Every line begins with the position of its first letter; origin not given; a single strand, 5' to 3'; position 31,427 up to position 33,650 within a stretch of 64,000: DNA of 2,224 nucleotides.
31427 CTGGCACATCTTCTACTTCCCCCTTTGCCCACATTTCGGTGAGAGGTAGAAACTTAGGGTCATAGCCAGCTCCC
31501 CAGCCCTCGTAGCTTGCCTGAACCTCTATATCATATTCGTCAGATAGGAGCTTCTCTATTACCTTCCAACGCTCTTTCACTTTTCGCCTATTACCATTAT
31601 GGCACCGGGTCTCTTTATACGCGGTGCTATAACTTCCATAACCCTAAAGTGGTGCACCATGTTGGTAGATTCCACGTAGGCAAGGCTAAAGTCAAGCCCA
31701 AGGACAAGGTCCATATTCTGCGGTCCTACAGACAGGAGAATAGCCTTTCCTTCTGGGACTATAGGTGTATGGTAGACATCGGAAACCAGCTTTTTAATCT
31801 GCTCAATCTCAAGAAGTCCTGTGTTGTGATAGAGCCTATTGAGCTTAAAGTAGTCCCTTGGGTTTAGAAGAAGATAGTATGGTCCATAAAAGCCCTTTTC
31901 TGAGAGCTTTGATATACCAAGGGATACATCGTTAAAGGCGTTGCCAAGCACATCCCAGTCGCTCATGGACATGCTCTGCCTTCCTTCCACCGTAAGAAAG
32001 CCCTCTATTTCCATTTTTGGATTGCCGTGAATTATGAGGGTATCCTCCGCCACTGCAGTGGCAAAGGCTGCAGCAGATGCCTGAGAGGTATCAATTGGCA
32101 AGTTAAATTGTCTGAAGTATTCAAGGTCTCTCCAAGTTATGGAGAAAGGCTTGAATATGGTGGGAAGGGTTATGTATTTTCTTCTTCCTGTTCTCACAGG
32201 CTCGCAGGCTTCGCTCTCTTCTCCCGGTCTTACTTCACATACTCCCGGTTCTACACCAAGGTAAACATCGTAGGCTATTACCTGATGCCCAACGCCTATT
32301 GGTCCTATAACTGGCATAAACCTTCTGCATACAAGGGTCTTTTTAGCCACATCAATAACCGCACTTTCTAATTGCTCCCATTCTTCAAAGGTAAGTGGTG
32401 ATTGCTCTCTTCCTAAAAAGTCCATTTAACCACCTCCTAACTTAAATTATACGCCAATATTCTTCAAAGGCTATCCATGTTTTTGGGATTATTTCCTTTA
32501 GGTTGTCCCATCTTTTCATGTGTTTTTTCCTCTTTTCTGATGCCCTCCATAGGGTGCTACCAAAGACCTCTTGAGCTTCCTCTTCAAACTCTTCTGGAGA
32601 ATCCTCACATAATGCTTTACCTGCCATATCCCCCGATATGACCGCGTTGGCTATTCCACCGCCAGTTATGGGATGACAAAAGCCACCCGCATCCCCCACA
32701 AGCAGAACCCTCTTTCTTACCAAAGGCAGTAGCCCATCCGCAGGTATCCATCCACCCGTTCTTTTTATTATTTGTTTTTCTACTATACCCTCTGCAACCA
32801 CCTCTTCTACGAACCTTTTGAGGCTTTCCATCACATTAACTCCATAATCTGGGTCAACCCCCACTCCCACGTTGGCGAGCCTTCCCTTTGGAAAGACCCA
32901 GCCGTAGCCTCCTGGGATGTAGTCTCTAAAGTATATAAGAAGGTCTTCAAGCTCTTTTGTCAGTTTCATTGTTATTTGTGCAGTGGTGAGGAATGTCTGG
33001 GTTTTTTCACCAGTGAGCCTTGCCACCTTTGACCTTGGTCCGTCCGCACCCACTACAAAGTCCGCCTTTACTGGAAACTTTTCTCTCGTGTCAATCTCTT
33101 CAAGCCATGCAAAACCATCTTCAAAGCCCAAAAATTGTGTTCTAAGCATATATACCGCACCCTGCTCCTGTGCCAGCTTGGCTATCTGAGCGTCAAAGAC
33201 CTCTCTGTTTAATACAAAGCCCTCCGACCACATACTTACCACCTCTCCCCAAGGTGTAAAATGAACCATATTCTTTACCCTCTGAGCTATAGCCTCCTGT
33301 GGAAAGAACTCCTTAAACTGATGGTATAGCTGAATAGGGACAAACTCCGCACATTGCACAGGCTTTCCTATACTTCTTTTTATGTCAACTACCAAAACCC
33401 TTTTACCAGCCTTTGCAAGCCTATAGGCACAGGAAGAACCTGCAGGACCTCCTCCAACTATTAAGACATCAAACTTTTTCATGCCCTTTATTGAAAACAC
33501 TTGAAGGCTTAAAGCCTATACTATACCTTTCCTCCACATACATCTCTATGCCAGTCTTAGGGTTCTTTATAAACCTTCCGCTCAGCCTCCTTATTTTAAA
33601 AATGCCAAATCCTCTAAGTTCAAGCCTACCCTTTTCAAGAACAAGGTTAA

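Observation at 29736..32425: Encapsulin shell gene coupled to a 614-aa VWA/MIDAS protein, with no canonical cargo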

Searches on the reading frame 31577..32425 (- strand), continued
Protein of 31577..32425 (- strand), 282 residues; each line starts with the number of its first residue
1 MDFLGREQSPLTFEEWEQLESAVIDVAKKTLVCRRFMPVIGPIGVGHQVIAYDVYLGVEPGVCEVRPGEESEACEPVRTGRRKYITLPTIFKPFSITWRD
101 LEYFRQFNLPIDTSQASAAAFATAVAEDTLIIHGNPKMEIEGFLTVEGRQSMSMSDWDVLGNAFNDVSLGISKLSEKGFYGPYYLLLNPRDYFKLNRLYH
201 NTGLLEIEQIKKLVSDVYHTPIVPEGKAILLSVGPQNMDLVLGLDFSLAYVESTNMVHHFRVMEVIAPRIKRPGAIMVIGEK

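Call 31: search_solved_structures(query=window:31577-32425:-, max_evalue=0.001, show_alignments=1)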
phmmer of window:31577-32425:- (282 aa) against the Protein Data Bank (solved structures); distinct sequences matched with E-value up to 0.001: 36.
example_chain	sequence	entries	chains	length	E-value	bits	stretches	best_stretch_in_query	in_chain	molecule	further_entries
4pt2_P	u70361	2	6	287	5.7e-67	229.1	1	2-278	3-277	Encapsulin protein | Type 1 encapsulin shell protein EncA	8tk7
7s4q_A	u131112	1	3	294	6.2e-67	229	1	2-278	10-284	EncA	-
7s20_A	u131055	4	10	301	6.8e-67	228.9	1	2-278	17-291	EncA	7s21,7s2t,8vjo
8v4n_A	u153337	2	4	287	5.1e-65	222.7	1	2-278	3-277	Type 1 encapsulin shell protein EncA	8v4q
9i8e_C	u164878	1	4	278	3.2e-64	220.1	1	1-279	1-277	Encapsulin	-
9i8f_C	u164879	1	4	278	8.1e-63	215.5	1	1-279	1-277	Encapsulin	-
9b9i_A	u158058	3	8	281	8.4e-60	205.6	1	2-278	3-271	Type 1 encapsulin shell protein EncA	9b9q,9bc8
9fy6_A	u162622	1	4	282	5.5e-55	189.8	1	8-279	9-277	Bacteriocin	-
6nj8_A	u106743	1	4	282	3.1e-54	187.3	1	8-278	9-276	Encapsulating protein for a DyP-type peroxidase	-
8rvj_A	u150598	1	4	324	5.4e-53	183.2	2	77-278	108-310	Type 1 encapsulin shell protein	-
7mh2_A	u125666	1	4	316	2.6e-52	181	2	77-278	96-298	T4GALA Engineered Protein Nanocage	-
9zvv_A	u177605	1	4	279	6.4e-47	163.3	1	8-278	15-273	Type 1 encapsulin shell protein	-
9zw3_A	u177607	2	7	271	2.7e-45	158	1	8-278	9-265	Type 1 encapsulin shell protein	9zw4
2e0z_A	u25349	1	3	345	1.5e-16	63.7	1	123-279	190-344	Virus-like particle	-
7lik_A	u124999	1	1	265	5.9e-13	51.9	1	1-278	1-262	Maritimacin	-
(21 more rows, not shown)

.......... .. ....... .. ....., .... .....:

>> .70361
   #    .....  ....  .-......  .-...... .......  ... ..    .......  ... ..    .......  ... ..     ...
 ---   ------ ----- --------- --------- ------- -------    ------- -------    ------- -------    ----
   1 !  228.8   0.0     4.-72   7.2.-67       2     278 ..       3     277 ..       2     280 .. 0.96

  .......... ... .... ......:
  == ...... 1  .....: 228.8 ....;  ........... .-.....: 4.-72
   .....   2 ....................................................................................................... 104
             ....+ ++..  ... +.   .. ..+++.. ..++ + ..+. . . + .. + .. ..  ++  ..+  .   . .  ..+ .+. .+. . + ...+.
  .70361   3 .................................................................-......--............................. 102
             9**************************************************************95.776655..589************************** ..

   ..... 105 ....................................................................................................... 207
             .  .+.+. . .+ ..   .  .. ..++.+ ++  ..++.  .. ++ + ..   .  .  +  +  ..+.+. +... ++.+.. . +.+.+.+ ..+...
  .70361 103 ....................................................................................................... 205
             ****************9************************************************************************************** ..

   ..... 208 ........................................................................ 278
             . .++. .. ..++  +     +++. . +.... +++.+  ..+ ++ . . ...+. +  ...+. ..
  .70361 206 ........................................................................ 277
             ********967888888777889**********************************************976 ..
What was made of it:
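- On Family-1 (classical) encapsulin: It aligns end to end with EncA (call 31). The alignment to EncA starts at residue 2 (call 31).
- Closest known: Myxococcus xanthus EncA iron-storage encapsulin. Same: It is the best solved sequence relative (229 bits over residues 2-278; call 31).
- The shell is closest to EncA (call 31).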

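Call 40: find_encoding_contigs(protein=P0190, flank=6000, max_places=1)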
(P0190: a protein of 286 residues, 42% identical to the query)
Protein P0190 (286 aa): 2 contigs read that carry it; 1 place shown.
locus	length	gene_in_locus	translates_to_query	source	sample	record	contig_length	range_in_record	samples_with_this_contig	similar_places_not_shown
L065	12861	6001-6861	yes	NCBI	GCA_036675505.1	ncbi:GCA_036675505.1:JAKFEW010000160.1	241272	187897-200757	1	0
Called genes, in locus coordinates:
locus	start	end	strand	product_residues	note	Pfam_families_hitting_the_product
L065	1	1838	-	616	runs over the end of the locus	PF25021:TEN_NHL, PF01436:NHL (faint), PF25021:TEN_NHL (weak)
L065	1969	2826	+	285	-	-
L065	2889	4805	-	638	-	PF08450:SGL (faint), PF01436:NHL (faint), PF25021:TEN_NHL (faint)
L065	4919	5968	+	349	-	PF02915:Rubrerythrin (faint), PF12902:Ferritin-like (faint), PF00210:Ferritin (weak)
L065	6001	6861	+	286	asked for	PF04454:Linocin_M18, PF19774:DUF6260 (faint)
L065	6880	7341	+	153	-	-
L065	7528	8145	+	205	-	-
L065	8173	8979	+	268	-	-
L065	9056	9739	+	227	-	-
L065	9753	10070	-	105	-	PF00708:Acylphosphatase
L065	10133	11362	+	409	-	PF22148:Fervidolysin_NPro-like, PF00082:Peptidase_S8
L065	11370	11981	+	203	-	PF05724:TPMT, PF13649:Methyltransf_25, PF13847:Methyltransf_31 (weak), PF08241:Methyltransf_11, PF08242:Methyltransf_12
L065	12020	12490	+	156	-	PF22148:Fervidolysin_NPro-like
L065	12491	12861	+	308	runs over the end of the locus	PF04227:Indigoidine_A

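Call 41: find_encoding_contigs(protein=P0178, flank=6000, max_places=1)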
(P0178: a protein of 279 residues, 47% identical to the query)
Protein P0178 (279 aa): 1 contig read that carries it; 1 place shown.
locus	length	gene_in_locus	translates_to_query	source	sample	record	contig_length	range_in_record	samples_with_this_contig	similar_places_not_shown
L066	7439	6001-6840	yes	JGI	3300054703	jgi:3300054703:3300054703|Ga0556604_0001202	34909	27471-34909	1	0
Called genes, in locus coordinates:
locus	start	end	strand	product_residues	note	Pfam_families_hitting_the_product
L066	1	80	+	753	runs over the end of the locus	PF01315:Ald_Xan_dh_C, PF02738:MoCoBD_1, PF20256:MoCoBD_2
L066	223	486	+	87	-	PF02597:ThiS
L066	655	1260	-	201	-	-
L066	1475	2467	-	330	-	PF02558:ApbA, PF08546:ApbA_C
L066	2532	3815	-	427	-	PF00483:NTP_transferase, PF12804:NTP_transf_3 (weak), PF24894:Hexapep_GlmU, PF25247:LbH_GLGC (faint), PF00132:Hexapep (faint), PF25084:LbH_EIF2B, PF25087:GMPPB_C (weak)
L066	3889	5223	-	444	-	PF21269:TreT_GT1, PF20706:GT4-conflict (faint), PF00534:Glycos_transf_1, PF13692:Glyco_trans_1_4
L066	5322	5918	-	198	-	-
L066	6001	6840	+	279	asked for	PF04454:Linocin_M18, PF09950:Major_capside (faint)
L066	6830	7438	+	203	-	?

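Call 73: find_related_loci(query=A4, collection=metagenome_contigs, flank=8000)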
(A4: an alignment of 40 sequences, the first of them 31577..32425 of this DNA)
Query A4 (282 aa) in metagenome_contigs; peptide patterns used: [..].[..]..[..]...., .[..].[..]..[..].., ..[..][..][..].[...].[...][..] (x = any residue, [..] = any of these).
535 stretches matched a pattern; 434 encode a relative of the query (tblastn E <= 1e-3); the best 80 are kept; 80 distinct loci.
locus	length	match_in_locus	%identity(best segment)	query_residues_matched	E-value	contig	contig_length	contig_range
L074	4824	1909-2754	98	1-282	0e+0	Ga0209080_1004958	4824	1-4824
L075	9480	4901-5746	98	1-282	0e+0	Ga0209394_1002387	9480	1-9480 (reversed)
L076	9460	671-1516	99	1-282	0e+0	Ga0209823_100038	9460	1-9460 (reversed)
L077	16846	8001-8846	87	1-282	1e-167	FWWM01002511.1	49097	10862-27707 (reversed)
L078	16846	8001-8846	86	1-282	2e-167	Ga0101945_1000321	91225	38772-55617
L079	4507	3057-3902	87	1-282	1e-170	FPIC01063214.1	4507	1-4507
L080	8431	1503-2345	79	1-281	3e-160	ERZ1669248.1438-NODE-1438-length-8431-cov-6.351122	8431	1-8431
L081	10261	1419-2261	79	1-281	3e-160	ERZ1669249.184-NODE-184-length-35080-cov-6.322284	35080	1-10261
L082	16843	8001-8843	80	1-281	2e-155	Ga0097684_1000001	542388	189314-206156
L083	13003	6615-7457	80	1-281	1e-153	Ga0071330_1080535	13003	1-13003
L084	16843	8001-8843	80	1-281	1e-153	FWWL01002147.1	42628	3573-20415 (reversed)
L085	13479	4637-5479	80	1-281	4e-153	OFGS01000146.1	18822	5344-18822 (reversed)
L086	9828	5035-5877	81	1-281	2e-151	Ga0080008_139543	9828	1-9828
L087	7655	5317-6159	80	1-281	2e-151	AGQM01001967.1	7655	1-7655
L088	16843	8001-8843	80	1-281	3e-151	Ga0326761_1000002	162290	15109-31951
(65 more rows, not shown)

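Call 77: find_homologous_proteins(query=A5, max_evalue=0.001)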
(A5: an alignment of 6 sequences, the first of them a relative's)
Query A5 (6 sequences) (355 aa, profile of the alignment): 633 proteins with E <= 0.001 among 8000 candidates; the best 120 are listed.
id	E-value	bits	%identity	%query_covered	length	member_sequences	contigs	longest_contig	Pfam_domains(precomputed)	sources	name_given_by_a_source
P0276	1.2e-131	457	97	100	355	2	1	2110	PF09537.17,PF02915.24,PF05067.19,PF12902.14,PF00210.31,PF03232.20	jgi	jgi:bacterioferritin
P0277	2.4e-130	453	39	97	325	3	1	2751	PF02915.24,PF05067.19,PF12902.14,PF00210.31,PF03232.20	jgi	jgi:bacterioferritin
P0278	1.8e-126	440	31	97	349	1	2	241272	PF02915.24,PF12902.14,PF00210.31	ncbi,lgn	-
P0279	1.0e-122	428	38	97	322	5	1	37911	PF09537.17,PF02915.24,PF05067.19,PF12902.14,PF00210.31,PF03232.20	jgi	-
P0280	3.5e-116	406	32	97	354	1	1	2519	PF02915.24,PF12902.14,PF00210.31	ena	-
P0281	5.4e-116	406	32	97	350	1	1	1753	PF02915.24,PF12902.14,PF00210.31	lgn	-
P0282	4.7e-115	403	34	95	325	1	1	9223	PF09537.17,PF02915.24,PF12902.14,PF00210.31,PF13668.13,PF03232.20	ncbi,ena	-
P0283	1.6e-114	401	31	97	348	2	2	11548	PF02915.24,PF12902.14,PF00210.31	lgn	-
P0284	3.2e-114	400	30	97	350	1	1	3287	PF02915.24,PF12902.14,PF00210.31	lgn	-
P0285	2.2e-111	391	32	97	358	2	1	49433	PF02915.24,PF12902.14,PF00210.31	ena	-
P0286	1.3e-107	378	41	86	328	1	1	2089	PF02915.24,PF12902.14,PF00210.31,PF03232.20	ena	-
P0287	1.4e-107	378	41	86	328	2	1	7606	PF02915.24,PF12902.14,PF00210.31,PF03232.20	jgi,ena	-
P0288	2.6e-107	377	41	86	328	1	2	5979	PF02915.24,PF12902.14,PF00210.31,PF03232.20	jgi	-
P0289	3.4e-107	377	41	86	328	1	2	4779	PF02915.24,PF12902.14,PF00210.31,PF03232.20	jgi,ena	-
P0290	4.7e-107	376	41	86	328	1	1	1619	PF02915.24,PF12902.14,PF00210.31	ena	-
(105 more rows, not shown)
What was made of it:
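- Tried and rejected: Inconclusive (call 77).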

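Call 79: search_protein_families(library=pfam, proteins=[L062:5881-6996:+, L066:5322-5918:-, L063:6393-6944:-], max_evalue=0.01)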
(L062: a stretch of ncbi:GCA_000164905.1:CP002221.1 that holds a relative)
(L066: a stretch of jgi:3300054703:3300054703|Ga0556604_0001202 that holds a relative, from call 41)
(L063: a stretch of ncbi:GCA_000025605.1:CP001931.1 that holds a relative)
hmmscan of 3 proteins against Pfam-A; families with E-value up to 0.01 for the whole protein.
L062:5881-6996:+ (371 aa): 14 families
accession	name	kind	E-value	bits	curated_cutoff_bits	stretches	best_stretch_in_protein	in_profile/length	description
PF01494.25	FAD_binding_3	-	1.3e-16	61.2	22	1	3-164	3-177/349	FAD binding domain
PF01266.30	DAO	-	3.5e-15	56.8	27.9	2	3-35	1-33/353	FAD dependent oxidoreductase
PF07992.20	Pyr_redox_2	-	3.9e-10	40.1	26.1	1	2-36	1-32/291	Pyridine nucleotide-disulphide oxidoreductase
PF13738.12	Pyr_redox_3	-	4.8e-10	39.6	30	1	5-149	1-137/305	Pyridine nucleotide-disulphide oxidoreductase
PF04820.20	Trp_halogenase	-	1.2e-08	34.7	21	1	84-157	149-225/458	Tryptophan halogenase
PF03486.20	HI0933_like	-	1.7e-08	34.6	50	1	3-40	2-39/244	HI0933-like protein Rossmann domain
PF12831.13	FAD_oxidored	-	3.8e-08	33.5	27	1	3-133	1-128/416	FAD dependent oxidoreductase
PF13450.12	NAD_binding_8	-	5.2e-08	33.5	21.9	1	6-35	1-30/68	NAD(P)-binding Rossmann-like domain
PF00890.30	FAD_binding_2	-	5.6e-07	29.5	20.4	1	3-35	1-33/414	FAD binding domain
PF00070.33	Pyr_redox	-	1.1e-06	29.5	22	0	4-41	2-38/82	Pyridine nucleotide-disulphide oxidoreductase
PF01134.28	GIDA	-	4.6e-06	26.4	22.1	1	3-37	1-34/391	Glucose inhibited division protein A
PF01946.23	Thi4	-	1.3e-05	25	26.2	1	3-33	19-50/235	Thi4 family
PF05834.18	Lycopene_cycl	-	5.6e-05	22.8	23.4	1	3-144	1-139/380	Lycopene cyclase protein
PF22578.2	GGR_cat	-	0.0094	16.2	27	0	186-205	31-51/88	Geranylgeranyl reductase catalytic domain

L066:5322-5918:- (198 aa): 0 families

L063:6393-6944:- (183 aa): 0 families

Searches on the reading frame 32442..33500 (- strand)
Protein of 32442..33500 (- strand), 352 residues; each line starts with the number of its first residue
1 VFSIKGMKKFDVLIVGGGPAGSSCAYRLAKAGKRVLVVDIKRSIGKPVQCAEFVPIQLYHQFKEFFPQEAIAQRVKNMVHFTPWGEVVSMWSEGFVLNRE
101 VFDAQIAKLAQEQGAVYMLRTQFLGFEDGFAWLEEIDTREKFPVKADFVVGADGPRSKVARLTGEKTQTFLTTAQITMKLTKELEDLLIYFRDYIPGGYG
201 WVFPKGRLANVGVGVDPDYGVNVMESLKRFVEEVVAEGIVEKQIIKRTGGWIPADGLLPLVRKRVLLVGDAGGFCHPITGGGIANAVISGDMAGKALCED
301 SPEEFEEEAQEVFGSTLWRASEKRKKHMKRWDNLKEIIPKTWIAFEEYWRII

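Call 3: search_protein_families(library=pfam, proteins=[window:32442-33500:-], max_evalue=0.01)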
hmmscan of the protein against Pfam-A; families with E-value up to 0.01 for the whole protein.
window:32442-33500:- (352 aa): 15 families
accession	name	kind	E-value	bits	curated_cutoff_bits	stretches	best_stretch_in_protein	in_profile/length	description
PF01494.25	FAD_binding_3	-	5.9e-14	52.5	22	2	10-39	2-31/349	FAD binding domain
PF01266.30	DAO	-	4e-12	46.8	27.9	2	11-41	1-31/353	FAD dependent oxidoreductase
PF05834.18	Lycopene_cycl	-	6.5e-11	42.4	23.4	2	228-329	219-319/380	Lycopene cyclase protein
PF22578.2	GGR_cat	-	1.5e-10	41.2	27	1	174-250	6-86/88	Geranylgeranyl reductase catalytic domain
PF13450.12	NAD_binding_8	-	1.6e-08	35.1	21.9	1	14-45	1-32/68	NAD(P)-binding Rossmann-like domain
PF07992.20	Pyr_redox_2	-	2.6e-08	34.1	26.1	1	10-176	1-132/291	Pyridine nucleotide-disulphide oxidoreductase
PF00890.30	FAD_binding_2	-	2.2e-07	30.9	20.4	1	11-42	1-32/414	FAD binding domain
PF12831.13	FAD_oxidored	-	4e-07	30.1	27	1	11-126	1-114/416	FAD dependent oxidoreductase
PF03486.20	HI0933_like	-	4.1e-07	30.1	50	1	11-50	2-41/244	HI0933-like protein Rossmann domain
PF01946.23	Thi4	-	4.1e-05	23.4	26.2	1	9-45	17-54/235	Thi4 family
PF01134.28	GIDA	-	8e-05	22.3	22.1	1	11-40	1-30/391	Glucose inhibited division protein A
PF04820.20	Trp_halogenase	-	0.0001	21.8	21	0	11-95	1-92/458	Tryptophan halogenase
PF00070.33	Pyr_redox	-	0.00067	20.6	22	1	12-45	2-35/82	Pyridine nucleotide-disulphide oxidoreductase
PF13738.12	Pyr_redox_3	-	0.0033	17.1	30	1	13-41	1-30/305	Pyridine nucleotide-disulphide oxidoreductase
PF13241.12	NAD_binding_7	-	0.0065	17.5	22.1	0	8-41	6-39/104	Putative NAD(P)-binding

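Call 4: search_protein_families(library=ncbifam, proteins=[window:32442-33500:-], max_evalue=0.01)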
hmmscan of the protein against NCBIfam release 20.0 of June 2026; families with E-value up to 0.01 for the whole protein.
window:32442-33500:- (352 aa): 119 families (the best 25 are shown)
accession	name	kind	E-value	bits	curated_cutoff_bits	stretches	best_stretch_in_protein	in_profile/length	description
TIGR02032.1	GG-red-SF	subfamily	1.7e-64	218.3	158.8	1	10-296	1-296/297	geranylgeranyl reductase family protein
TIGR02023.1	BchP-ChlP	subfamily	2e-40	139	343.3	1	11-302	2-303/388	geranylgeranyl diphosphate reductase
NF041160.1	DGGPL_Thplmales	equivalog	2.7e-33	115.4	780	1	7-331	1-343/396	digeranylgeranylglycerophospholipid reductase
NF041080.1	DGGGPL_reductase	equivalog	8.8e-33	113.8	580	1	9-303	1-317/447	digeranylgeranylglycerophospholipid reductase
TIGR02028.1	ChlP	equivalog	2e-24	86.1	505.3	1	12-333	3-329/398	geranylgeranyl reductase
NF049967.1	QhpG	equivalog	2e-18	66.5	240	1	12-293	1-282/423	flavin-dependent monooxygenase QhpG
NF038171.1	maturase_LodB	equivalog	4.4e-16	58.9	400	1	11-169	1-173/361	lysine-epsilon-oxidase maturase LodB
NF004780.0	PRK06126.1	subfamily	2e-14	52.8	445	2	100-168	127-200/552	hypothetical protein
TIGR01988.1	Ubi-OHases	subfamily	7e-13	48.2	224.65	1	11-43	1-34/387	ubiquinone biosynthesis hydroxylase, UbiH/UbiF/VisC/COQ6 family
TIGR01790.1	carotene-cycl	subfamily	1.5e-12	47.4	209.5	2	228-327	226-323/387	lycopene cyclase family protein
NF045655.1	MkRedMenJ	equivalog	2e-12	46.8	700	1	9-298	4-316/406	menaquinone reductase MenJ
NF041385.1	Dggglyphlred_Halo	equivalog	7e-11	41.3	700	1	8-214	3-222/405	digeranylgeranylglycerophospholipid reductase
NF008519.0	PRK11445.1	equivalog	1.3e-10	41.1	303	2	7-45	1-38/355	FAD-binding protein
NF004829.0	PRK06183.1-3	subfamily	2.2e-10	39.9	390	1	7-41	6-40/520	bifunctional 3-(3-hydroxy-phenyl)propionate/3-hydroxycinnamic acid hydroxylase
NF005612.0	PRK07364.1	equivalog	4.2e-10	38.7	487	0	261-284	292-315/415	FAD-dependent hydroxylase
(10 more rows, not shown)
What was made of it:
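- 32442..33500 (-): GGR-family FAD flavoprotein in the position where a cargo gene usually sits, with no targeting peptide. TIGR02032 at 218 bits (call 4).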
